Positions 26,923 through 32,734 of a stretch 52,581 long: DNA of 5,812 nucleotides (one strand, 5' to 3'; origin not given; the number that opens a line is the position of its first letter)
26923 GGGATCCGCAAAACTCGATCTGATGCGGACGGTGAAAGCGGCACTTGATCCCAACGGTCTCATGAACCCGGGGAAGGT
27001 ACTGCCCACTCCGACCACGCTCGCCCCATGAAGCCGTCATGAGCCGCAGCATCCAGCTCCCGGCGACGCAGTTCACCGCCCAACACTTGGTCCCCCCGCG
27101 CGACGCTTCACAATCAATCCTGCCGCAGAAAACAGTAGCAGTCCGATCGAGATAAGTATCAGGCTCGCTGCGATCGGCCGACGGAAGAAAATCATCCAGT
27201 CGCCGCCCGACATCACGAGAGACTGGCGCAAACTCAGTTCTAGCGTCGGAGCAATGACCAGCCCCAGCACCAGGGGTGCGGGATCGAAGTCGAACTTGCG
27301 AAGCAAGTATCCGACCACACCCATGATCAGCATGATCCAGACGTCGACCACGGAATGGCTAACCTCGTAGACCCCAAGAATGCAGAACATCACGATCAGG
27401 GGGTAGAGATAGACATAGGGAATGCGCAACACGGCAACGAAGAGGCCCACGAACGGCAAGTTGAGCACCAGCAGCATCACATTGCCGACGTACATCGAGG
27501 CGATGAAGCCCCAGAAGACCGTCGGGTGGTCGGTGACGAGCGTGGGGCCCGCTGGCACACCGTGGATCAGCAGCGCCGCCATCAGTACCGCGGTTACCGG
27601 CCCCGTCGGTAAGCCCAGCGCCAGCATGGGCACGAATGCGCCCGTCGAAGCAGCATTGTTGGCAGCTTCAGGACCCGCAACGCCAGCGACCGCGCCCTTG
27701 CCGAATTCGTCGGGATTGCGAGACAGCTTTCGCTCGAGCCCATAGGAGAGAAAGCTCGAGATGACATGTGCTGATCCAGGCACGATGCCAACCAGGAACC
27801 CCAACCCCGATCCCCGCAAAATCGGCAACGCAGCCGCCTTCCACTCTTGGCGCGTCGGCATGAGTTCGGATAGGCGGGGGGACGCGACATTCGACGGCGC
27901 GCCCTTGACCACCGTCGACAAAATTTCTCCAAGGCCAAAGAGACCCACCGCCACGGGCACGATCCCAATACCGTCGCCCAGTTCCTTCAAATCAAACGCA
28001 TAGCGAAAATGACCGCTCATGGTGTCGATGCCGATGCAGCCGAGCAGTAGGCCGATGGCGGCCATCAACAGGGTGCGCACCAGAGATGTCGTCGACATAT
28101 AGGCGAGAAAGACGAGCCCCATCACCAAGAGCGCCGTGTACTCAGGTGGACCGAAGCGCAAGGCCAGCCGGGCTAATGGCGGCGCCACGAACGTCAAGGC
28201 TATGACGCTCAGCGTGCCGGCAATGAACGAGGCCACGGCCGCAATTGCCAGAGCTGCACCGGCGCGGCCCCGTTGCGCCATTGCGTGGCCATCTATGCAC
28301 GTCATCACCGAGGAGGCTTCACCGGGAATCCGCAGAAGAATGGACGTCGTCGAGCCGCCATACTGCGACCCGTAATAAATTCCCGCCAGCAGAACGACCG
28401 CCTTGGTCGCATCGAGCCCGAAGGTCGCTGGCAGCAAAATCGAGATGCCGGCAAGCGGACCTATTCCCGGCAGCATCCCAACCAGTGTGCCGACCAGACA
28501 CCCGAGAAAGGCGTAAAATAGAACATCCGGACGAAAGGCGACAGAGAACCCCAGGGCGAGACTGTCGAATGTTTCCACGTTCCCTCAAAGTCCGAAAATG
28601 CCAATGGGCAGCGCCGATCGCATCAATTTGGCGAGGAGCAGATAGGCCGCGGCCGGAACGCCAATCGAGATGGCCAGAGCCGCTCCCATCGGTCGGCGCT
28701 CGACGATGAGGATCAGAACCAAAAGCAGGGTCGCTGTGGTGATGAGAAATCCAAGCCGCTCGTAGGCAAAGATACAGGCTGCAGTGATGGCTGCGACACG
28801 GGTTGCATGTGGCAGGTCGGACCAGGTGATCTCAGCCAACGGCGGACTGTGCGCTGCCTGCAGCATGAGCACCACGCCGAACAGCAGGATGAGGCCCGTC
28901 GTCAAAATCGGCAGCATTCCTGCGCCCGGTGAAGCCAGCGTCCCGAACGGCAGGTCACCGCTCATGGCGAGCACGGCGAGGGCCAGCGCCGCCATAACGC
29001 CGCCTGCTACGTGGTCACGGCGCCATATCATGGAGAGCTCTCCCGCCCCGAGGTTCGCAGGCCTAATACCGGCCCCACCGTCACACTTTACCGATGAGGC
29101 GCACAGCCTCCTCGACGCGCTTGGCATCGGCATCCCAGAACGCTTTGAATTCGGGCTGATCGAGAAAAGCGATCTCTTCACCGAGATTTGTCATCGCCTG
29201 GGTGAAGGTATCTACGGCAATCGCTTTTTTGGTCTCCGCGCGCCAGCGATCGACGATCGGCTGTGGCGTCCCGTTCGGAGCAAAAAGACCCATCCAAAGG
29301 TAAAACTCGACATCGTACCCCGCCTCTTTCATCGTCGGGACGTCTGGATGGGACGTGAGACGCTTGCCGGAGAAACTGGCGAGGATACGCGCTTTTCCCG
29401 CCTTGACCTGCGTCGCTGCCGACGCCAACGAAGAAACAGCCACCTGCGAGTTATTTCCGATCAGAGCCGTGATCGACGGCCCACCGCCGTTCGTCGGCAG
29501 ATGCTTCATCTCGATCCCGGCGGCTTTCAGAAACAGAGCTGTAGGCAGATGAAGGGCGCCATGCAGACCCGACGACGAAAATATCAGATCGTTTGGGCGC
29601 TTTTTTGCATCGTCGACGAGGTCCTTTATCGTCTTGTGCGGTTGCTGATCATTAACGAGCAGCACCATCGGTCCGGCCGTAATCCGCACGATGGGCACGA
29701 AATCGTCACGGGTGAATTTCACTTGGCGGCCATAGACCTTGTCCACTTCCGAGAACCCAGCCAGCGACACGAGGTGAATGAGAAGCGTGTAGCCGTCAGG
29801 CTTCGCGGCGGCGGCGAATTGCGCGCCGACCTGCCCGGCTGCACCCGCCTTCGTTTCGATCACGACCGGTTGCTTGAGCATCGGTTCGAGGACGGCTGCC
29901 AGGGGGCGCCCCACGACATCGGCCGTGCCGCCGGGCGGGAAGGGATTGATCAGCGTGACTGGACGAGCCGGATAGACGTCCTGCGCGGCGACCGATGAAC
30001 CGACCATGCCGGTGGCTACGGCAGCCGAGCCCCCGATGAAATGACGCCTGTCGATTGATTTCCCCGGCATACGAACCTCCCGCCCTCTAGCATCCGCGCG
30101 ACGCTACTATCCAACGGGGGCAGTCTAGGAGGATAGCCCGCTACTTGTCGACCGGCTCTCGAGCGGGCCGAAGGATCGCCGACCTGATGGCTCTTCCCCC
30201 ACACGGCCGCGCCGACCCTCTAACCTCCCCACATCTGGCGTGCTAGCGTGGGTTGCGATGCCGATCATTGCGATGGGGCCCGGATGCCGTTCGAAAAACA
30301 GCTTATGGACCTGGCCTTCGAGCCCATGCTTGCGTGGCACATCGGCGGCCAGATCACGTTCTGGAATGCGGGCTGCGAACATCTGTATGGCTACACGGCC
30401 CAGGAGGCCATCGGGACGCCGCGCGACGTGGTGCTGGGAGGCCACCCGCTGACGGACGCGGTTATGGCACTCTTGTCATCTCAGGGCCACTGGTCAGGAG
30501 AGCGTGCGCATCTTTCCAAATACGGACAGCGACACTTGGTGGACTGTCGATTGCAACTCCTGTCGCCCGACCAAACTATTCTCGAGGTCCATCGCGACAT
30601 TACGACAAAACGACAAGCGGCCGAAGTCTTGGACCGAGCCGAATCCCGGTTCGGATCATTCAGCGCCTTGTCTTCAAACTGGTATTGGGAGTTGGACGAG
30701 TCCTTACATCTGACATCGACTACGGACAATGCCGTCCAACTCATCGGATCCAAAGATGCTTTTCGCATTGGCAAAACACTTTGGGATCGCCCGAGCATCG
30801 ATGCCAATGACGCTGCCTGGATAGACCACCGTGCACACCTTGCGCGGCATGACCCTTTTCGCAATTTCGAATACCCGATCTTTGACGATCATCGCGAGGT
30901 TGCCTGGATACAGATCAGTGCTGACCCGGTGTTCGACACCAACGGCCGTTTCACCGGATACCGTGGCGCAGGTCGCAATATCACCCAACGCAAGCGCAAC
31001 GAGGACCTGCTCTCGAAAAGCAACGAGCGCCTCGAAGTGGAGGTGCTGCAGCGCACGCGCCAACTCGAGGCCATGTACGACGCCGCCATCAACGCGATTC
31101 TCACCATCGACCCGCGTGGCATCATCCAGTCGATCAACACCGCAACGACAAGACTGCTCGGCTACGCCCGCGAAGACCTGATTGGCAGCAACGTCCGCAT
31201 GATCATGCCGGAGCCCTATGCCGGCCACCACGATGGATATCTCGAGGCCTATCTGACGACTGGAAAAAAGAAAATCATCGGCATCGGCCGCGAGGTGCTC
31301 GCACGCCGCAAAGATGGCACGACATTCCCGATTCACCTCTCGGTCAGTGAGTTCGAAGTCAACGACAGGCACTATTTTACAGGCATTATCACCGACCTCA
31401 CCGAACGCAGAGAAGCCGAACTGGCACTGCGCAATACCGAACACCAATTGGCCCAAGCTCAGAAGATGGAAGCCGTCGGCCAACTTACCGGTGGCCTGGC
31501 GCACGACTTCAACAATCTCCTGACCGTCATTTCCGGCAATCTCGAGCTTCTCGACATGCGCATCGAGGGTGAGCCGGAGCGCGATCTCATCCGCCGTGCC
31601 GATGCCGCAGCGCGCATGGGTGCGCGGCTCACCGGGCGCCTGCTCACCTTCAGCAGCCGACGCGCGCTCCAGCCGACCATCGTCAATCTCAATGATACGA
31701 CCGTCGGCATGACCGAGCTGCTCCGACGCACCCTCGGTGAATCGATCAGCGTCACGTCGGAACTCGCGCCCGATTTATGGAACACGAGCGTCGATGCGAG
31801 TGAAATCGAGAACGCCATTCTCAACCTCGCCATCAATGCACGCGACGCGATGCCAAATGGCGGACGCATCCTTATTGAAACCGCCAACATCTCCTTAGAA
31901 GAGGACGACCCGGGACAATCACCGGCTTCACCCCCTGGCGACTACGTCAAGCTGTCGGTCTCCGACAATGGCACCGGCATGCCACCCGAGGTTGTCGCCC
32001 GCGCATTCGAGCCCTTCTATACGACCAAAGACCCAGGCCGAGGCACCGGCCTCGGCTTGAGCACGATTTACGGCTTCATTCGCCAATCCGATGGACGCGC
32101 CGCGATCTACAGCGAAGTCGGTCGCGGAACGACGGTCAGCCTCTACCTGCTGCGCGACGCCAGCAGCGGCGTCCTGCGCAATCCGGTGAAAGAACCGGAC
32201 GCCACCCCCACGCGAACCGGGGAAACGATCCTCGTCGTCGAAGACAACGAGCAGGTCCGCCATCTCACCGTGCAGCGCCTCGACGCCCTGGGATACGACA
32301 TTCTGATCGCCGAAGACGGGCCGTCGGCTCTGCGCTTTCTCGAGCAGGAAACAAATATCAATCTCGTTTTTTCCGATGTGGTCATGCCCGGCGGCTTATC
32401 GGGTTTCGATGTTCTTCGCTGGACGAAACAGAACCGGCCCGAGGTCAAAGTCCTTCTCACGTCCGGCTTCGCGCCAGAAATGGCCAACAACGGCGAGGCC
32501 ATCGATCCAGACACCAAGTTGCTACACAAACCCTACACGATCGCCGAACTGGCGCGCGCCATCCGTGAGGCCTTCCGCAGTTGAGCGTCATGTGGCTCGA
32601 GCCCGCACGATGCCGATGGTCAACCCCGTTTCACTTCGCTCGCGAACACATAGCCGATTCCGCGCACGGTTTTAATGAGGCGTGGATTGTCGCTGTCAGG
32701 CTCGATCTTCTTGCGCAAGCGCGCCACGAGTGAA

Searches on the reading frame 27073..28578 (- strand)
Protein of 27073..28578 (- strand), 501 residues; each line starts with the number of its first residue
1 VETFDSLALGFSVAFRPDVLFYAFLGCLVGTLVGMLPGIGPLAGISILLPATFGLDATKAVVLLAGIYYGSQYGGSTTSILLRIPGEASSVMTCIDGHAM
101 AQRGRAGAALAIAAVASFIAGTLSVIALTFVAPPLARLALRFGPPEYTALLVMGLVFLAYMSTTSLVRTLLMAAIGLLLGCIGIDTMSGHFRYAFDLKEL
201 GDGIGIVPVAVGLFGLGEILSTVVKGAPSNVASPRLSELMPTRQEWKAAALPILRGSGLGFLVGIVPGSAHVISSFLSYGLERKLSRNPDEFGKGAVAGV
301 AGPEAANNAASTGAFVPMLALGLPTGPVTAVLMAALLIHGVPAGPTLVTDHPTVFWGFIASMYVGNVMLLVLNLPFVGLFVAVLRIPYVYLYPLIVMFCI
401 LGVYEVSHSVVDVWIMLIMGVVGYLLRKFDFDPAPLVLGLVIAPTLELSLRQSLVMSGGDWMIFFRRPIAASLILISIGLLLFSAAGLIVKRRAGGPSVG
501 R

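Call 14: search_protein_families(library=pfam, proteins=[window:27073-28578:-], max_evalue=0.0001)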
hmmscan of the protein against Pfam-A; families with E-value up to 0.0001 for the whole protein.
window:27073-28578:- (501 aa): 1 family
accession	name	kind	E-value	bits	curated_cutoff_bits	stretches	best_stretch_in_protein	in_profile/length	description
PF01970.21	TctA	-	4.7e-156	520.1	28.9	1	20-438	1-423/423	Tripartite tricarboxylate transporter TctA family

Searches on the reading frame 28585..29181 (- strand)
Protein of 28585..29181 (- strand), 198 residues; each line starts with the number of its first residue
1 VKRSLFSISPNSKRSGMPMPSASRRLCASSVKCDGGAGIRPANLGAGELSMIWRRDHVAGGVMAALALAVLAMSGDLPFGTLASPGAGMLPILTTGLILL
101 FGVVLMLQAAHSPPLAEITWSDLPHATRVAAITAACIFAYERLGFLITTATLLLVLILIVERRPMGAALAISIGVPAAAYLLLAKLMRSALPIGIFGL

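Call 14: search_protein_families(library=pfam, proteins=[window:28585-29181:-], max_evalue=0.0001)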
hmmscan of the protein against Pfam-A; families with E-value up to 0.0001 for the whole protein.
window:28585-29181:- (198 aa): 1 family
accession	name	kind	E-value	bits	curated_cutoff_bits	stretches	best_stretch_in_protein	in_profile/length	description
PF07331.16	TctB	-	3.2e-14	53.7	29.1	1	58-192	2-137/137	Tripartite tricarboxylate transporter TctB family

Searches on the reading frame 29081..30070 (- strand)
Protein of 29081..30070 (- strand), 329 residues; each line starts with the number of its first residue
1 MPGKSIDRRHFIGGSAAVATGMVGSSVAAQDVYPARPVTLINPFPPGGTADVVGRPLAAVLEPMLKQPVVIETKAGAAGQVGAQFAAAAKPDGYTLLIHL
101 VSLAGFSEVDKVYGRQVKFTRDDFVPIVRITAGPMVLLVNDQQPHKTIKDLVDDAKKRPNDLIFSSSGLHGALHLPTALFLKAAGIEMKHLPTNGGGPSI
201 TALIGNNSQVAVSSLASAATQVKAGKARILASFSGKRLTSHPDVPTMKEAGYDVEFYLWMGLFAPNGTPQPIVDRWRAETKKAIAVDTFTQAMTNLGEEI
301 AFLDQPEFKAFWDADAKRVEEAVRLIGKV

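Call 14: search_protein_families(library=pfam, proteins=[window:29081-30070:-], max_evalue=0.0001)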
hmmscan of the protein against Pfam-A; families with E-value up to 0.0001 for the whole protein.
window:29081-30070:- (329 aa): 1 family
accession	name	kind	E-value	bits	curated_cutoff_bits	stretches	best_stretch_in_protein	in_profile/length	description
PF03401.19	TctC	-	1.1e-53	183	27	1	55-323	3-269/274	Tripartite tricarboxylate transporter family receptor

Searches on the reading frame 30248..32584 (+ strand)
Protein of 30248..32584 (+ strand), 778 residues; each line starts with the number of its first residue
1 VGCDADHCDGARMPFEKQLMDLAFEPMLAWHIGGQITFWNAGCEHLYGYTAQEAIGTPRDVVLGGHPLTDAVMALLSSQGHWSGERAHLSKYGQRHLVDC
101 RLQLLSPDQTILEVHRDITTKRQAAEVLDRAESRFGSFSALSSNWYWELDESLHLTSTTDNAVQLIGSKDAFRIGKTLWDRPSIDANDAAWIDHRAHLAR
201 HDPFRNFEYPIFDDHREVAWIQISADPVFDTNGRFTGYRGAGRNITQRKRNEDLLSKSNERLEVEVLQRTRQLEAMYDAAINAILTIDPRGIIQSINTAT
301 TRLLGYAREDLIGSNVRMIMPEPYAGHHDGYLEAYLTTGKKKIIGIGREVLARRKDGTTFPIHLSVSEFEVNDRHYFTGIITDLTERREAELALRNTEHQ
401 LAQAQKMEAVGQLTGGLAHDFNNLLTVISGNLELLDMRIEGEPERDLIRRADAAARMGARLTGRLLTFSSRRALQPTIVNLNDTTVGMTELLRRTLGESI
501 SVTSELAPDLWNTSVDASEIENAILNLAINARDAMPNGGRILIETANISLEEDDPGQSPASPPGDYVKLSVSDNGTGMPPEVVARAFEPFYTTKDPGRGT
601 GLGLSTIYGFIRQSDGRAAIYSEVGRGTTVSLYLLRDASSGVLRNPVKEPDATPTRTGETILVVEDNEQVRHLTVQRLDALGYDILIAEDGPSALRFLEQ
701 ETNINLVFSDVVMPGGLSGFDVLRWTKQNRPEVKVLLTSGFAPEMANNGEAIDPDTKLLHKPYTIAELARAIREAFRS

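Call 14: search_protein_families(library=pfam, proteins=[window:30248-32584:+], max_evalue=0.0001)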
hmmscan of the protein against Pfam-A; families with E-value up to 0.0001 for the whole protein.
window:30248-32584:+ (778 aa): 9 families
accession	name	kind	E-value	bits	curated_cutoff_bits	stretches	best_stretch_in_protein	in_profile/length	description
PF13426.13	PAS_9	-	6.6e-23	81.4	27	1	282-386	2-103/103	PAS domain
PF00989.32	PAS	-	4.7e-20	72.1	22.6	1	272-383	2-112/113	PAS fold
PF02518.31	HATPase_c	-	8e-19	68.6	26.4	1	516-634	2-107/111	Histidine kinase-, DNA gyrase B-, and HSP90-like ATPase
PF00072.30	Response_reg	-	7e-14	52.4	30.2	1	661-772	1-110/111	Response regulator receiver domain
PF08448.16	PAS_4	-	8.9e-13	48.9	23.1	0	279-389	3-110/110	PAS fold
PF08447.18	PAS_3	-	2.5e-12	47.3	25.6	0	37-105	2-75/89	PAS fold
PF24820.1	Diguanyl_cycl_sensor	-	1.1e-08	35.4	28.1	1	281-373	6-100/109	Diguanylate cyclase-like sensor domain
PF00512.31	HisKA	-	1.3e-08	35.2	26.9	1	411-472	3-64/66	His Kinase A (phospho-acceptor) domain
PF13188.13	PAS_8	-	9.9e-07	28.9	21.8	0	272-323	2-54/65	PAS domain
